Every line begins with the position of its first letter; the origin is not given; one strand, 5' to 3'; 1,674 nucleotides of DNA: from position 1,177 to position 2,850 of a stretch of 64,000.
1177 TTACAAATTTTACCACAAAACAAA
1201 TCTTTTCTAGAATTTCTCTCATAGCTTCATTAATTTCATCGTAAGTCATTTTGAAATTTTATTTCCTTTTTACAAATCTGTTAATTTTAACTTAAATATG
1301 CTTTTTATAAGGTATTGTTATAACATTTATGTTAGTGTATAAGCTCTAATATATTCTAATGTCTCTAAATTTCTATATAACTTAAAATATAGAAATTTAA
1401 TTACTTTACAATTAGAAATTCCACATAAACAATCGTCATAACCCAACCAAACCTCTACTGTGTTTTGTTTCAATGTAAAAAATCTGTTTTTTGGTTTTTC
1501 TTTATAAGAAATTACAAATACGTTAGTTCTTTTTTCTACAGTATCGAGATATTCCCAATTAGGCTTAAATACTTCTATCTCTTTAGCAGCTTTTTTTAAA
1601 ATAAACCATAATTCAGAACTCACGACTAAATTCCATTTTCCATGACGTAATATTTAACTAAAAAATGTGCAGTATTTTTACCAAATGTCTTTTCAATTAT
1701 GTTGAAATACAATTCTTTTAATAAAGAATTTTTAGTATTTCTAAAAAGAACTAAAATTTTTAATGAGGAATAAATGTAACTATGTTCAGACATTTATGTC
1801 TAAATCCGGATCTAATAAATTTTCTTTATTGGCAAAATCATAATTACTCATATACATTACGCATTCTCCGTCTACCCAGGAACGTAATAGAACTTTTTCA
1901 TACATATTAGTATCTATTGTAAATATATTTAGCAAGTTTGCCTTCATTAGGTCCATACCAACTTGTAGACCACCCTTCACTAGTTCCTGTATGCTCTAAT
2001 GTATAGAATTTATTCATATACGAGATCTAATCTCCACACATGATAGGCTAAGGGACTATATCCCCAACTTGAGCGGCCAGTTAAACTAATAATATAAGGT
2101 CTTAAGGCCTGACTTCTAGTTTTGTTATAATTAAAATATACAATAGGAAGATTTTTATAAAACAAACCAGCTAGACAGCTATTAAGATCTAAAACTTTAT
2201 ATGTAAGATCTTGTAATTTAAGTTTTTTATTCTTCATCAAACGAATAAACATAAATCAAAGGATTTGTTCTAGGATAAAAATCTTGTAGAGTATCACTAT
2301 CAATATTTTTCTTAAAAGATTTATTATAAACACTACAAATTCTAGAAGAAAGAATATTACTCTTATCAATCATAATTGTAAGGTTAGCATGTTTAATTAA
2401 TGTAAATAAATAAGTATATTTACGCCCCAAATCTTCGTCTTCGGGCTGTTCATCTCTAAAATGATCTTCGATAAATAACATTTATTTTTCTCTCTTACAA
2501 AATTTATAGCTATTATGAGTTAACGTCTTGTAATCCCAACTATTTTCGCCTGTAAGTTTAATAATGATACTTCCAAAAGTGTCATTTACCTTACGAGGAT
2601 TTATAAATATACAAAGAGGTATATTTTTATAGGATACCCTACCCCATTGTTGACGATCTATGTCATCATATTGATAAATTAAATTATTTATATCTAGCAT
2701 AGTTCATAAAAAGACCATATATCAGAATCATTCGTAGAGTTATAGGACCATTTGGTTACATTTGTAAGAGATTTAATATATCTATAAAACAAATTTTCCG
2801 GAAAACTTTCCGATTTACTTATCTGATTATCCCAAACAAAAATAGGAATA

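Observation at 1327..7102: Tandem array of at least 15 small paralogs (65-95 aa) with a shared YY-x-N-(I/V/L)-P core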

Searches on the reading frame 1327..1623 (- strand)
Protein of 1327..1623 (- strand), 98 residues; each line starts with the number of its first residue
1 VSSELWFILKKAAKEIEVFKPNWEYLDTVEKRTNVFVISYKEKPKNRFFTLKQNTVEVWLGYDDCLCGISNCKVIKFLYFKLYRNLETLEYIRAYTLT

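Call 28: search_protein_families(library=pfam, max_evalue=1, proteins=[window:1327-1623:-])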
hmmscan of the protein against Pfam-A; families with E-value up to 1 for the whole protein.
window:1327-1623:- (98 aa): 0 families
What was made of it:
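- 1327..2481 (-): Non-family small ORFs at the distal end (2227-2481, 1786-1980, 1626-1793, 1327-1623), interleaved with copy 15. No Pfam hits (call 28).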

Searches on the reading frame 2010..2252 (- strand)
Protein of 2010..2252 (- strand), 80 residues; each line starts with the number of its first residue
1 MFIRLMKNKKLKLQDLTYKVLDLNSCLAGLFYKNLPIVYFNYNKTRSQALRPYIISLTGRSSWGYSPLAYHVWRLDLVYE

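Call 4: search_protein_families(library=pfam, max_evalue=1, proteins=[window:2010-2252:-])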
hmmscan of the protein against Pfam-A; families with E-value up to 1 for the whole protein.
window:2010-2252:- (80 aa): 0 families

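Call 5: search_protein_families(library=phrogs, max_evalue=0.1, proteins=[window:2010-2252:-])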
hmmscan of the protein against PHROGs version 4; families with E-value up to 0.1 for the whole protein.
window:2010-2252:- (80 aa): 0 families

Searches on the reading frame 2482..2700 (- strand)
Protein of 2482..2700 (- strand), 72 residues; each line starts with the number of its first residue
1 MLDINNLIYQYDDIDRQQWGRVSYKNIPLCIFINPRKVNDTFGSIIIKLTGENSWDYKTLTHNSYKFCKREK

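Call 4: search_protein_families(library=pfam, max_evalue=1, proteins=[window:2482-2700:-])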
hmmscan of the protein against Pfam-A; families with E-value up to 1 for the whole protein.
window:2482-2700:- (72 aa): 1 family
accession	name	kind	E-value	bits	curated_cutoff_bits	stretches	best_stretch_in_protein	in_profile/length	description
PF20514.4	ROXA-like_wH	-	0.12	12.8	22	1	3-49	37-85/119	ROXA-like winged helix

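Call 5: search_protein_families(library=phrogs, max_evalue=0.1, proteins=[window:2482-2700:-])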
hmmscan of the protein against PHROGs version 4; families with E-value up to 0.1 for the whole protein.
window:2482-2700:- (72 aa): 1 family
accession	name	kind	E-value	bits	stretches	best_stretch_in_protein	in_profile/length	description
phrog_37799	-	unknown function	0.05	14.6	1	24-52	16-44/52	-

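Call 13: find_homologous_proteins(query=A1, max_evalue=0.01)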
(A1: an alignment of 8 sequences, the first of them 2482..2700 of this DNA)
Query A1 (8 sequences) (72 aa, profile of the alignment): 7 proteins with E <= 0.01 among 42 candidates.
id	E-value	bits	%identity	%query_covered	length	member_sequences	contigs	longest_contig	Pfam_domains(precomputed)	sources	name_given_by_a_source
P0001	2.7e-20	90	100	100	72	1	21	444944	-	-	-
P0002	1.4e-17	82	-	-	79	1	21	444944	-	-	-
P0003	7.8e-16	76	29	50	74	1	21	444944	-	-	-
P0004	1.4e-14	72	38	22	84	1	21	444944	-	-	-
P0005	2.3e-14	71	27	92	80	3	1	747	-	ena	-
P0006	1.9e-12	65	-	-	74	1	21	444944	-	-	-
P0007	4.6e-12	64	-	-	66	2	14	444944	-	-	-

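Call 14: find_encoding_contigs(protein=window:2482-2700:-, flank=10000, max_places=10)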
Protein window:2482-2700:- (72 aa): 25 contigs read that carry it; 2 places shown.
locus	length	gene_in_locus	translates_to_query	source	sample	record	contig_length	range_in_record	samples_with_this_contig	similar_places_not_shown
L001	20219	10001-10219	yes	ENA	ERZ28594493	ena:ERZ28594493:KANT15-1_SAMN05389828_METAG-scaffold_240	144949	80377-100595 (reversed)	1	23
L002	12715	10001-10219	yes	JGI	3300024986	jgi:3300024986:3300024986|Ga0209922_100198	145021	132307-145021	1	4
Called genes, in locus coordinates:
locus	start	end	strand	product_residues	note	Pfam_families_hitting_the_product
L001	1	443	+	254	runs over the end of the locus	PF12850:Metallophos_2 (faint)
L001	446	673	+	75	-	-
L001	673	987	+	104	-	-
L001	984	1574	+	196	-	PF06941:NT5C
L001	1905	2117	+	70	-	-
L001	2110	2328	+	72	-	-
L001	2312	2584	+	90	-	-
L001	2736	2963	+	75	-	-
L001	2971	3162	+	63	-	-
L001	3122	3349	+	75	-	-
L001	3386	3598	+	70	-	-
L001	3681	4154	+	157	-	-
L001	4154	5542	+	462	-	-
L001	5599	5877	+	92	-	-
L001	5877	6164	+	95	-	-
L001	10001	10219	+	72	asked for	-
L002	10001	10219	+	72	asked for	-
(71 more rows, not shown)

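Call 55: predict_structure(alignment_id=A3)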
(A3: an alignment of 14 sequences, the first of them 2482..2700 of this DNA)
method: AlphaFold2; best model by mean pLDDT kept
length: 72 residues; sequences in the alignment: 14
mean_pLDDT: 88.3   pTM: 0.73
mean pLDDT of the five models: 88.3, 88.0, 71.9, 70.1, 68.9
residues with pLDDT >= 90: 42; 70-90: 27; 50-70: 3; < 50: 0
segments of 3 or more residues with pLDDT < 50: none
pLDDT, mean of each block of 10 residues (from residue 1): 93 86 93 78 87 92 91 73
secondary structure, 60 per line:
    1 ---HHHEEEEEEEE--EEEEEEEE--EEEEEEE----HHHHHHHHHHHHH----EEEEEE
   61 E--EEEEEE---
elements in order: E7-14 E17-24 E27-33 H38-50 E55-61 E64-69
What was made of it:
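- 2482..2700 (-): Family copy 14 (72 aa; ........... ... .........); the best structural model. AF2 pLDDT 88.3, pTM 0.73, b-b-b-a-b-b (call 55).
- A member folds with high confidence (call 55).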

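Call 58: fold_search(model_id=the predicted structure, library=pdb)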
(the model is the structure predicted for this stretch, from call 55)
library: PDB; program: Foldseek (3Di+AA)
matches with E <= 10: 742; with E <= 0.001: 0
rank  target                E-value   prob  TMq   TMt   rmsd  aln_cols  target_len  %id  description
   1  3zkb_L                2.7e-01  0.75  0.38  0.09   7.0        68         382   12  CRYSTAL STRUCTURE OF THE ATPASE REGION OF Mycobacterium tuberculosis GyrB WITH AMPPNP (released 2013-09-18)
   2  3zkb_P                2.9e-01  0.75  0.38  0.09   7.0        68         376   12  CRYSTAL STRUCTURE OF THE ATPASE REGION OF Mycobacterium tuberculosis GyrB WITH AMPPNP (released 2013-09-18)
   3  3zkb_F                3.2e-01  0.75  0.39  0.09   7.0        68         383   12  CRYSTAL STRUCTURE OF THE ATPASE REGION OF Mycobacterium tuberculosis GyrB WITH AMPPNP (released 2013-09-18)
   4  3lml_D                3.6e-01  0.60  0.38  0.07   9.0        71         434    6  Crystal Structure of the sheath tail protein Lin1278 from Listeria innocua, Northeast Structural Genomics Consortium T (released 2010-03-09)
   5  3lml_C                3.6e-01  0.60  0.38  0.07   9.0        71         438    6  Crystal Structure of the sheath tail protein Lin1278 from Listeria innocua, Northeast Structural Genomics Consortium T (released 2010-03-09)
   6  6m1s_A                3.9e-01  0.21  0.33  0.13  13.5        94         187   12  The DNA Gyrase B ATP binding domain of PSEUDOMONAS AERUGINOSA in complex with compound 12o (released 2020-09-02)
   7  6y8n_B                4.4e-01  0.66  0.38  0.18   6.9        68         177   10  Mycobacterium thermoresistibile GyrB21 in complex with Redx03863 (released 2020-08-12)
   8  5tsg_D                4.6e-01  0.25  0.36  0.10   9.3        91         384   13  PilB from Geobacter metallireducens bound to ADP (released 2017-05-17)
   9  6gau_B                4.9e-01  0.63  0.40  0.04   6.5        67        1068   12  Extremely 'open' clamp structure of DNA gyrase: role of the Corynebacteriales GyrB specific insert (released 2019-02-20)
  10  6gav_B                4.9e-01  0.63  0.39  0.03   7.0        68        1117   12  Extremely 'open' clamp structure of DNA gyrase: role of the Corynebacteriales GyrB specific insert (released 2019-02-20)
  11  4pu9                  4.9e-01  0.60  0.39  0.09   6.8        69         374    3  E. coli GyrB 43-kDa N-terminal fragment in complex with ADP-BeF3 (released 2014-09-24)
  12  6gau_A                4.9e-01  0.60  0.39  0.04   7.0        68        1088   12  Extremely 'open' clamp structure of DNA gyrase: role of the Corynebacteriales GyrB specific insert (released 2019-02-20)
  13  3lml_E                4.9e-01  0.54  0.38  0.07   9.0        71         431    6  Crystal Structure of the sheath tail protein Lin1278 from Listeria innocua, Northeast Structural Genomics Consortium T (released 2010-03-09)
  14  3zm7_C                5.2e-01  0.63  0.38  0.10   7.0        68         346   12  CRYSTAL STRUCTURE OF THE ATPASE REGION OF Mycobacterium tuberculosis GyrB WITH AMPPCP (released 2013-09-18)
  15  3zkb_I                5.2e-01  0.63  0.39  0.09   7.0        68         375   12  CRYSTAL STRUCTURE OF THE ATPASE REGION OF Mycobacterium tuberculosis GyrB WITH AMPPNP (released 2013-09-18)
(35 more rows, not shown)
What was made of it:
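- On Any protein with a solved structure: Foldseek PDB with the pLDDT-88 model: best E=0.27, TM 0.38 (call 58).
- Foldseek with the pLDDT-88 model gives a best E of 0.27, TM 0.38 and rmsd 7 A (call 58).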

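Call 77: find_encoding_contigs(protein=P0005, flank=10000, max_places=6)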
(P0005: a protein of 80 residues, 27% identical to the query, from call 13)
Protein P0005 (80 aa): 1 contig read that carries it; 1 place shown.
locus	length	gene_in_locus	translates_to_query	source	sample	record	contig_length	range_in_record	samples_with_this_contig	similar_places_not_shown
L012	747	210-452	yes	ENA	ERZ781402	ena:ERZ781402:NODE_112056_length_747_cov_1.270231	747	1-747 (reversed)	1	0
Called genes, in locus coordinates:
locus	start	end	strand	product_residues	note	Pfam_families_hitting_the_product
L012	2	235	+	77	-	?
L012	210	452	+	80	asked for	-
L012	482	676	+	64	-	-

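Call 84: search_dna_similar(query=window:2482-2700:-, collection=phages, mode=protein, max_evalue=1, max_rows=10)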
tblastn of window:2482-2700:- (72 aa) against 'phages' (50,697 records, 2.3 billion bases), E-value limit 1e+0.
Records with a match: 30; places in all: 30; records where one place covers at least 80% of the query: 0.
Best place of each record, by identity: <60% 30.
By first word of the organism name: Acinetobacter 29; Friunavirus 1.
By host as written in the record: Acinetobacter baumannii 9; - 7; Acinetobacter baumannii 54149 2; carbapenem-resistant Acinetobacter baumannii 2; Acinetobacter pittii 2; Acinetobacter baumannii strain APEX 104 1; Acinetobacter baumannii 039A 1; Acinetobacter baumannii ACICU 1; and 5 more.
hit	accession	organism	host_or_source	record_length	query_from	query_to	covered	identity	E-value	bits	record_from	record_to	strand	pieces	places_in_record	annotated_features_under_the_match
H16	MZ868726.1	Acinetobacter phage APK77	Acinetobacter baumannii strain APEX 104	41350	1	55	76%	27.6%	2e-1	34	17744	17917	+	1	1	dNMP kinase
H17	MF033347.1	Acinetobacter phage vB_AbaP_B1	Acinetobacter baumannii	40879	1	55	76%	27.6%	3e-1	34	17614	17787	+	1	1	dNMP kinase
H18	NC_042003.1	Acinetobacter phage vB_AbaP_B1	Acinetobacter baumannii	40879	1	55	76%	27.6%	3e-1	34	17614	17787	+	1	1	dNMP kinase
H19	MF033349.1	Acinetobacter phage vB_AbaP_B5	Acinetobacter baumannii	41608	1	55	76%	27.6%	3e-1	34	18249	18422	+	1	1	dNMP kinase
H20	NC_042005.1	Acinetobacter phage vB_AbaP_B5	Acinetobacter baumannii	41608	1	55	76%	27.6%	3e-1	34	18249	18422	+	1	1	dNMP kinase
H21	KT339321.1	Acinetobacter phage phiAB6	Acinetobacter baumannii 54149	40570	1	55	76%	27.6%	3e-1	34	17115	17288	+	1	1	putative dNMP kinase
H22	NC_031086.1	Acinetobacter phage phiAB6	Acinetobacter baumannii 54149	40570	1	55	76%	27.6%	3e-1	34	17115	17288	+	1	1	putative dNMP kinase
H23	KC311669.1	Acinetobacter phage AB3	carbapenem-resistant Acinetobacter ...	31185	1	55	76%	27.6%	3e-1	34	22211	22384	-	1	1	putative dNMP kinase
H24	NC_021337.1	Acinetobacter phage AB3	carbapenem-resistant Acinetobacter ...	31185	1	55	76%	27.6%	3e-1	34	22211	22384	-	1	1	putative dNMP kinase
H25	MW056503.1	Acinetobacter virus fBenAci003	Acinetobacter baumannii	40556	1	55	76%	27.6%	3e-1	34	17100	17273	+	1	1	dNMP kinase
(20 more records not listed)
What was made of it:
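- Tried and rejected: A translated search of 50,697 isolated phage genomes with copy 14 gave only chance hits at E>=0.2 (call 84).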
